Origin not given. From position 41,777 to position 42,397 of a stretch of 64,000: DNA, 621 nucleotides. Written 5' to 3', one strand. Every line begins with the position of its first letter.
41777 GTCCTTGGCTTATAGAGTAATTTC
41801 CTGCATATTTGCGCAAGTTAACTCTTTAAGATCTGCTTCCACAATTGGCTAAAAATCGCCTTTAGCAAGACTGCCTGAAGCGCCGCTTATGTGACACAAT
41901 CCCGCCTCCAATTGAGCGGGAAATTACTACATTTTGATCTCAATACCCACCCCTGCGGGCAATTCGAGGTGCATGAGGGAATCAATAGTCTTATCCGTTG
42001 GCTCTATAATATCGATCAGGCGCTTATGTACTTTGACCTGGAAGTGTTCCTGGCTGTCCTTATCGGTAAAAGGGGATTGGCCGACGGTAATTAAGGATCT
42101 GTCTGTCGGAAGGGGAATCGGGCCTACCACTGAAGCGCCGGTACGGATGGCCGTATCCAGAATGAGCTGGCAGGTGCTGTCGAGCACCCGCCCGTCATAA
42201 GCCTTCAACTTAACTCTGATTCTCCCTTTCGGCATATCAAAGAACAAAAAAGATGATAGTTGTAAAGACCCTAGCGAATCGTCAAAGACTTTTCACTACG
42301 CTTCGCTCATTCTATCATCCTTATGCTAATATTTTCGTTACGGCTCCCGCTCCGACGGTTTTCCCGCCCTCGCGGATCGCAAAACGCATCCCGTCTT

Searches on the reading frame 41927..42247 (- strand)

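Call 78: search_protein_families(library=pfam, proteins=[window:41927-42247:-], max_evalue=0.001)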
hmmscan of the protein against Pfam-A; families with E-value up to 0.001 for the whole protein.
window:41927-42247:- (106 aa): 1 family
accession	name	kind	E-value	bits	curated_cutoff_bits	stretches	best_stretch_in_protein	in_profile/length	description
PF00338.27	Ribosomal_S10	-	2.3e-31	108.4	21.2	1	11-105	1-98/98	Ribosomal protein S10p/S20e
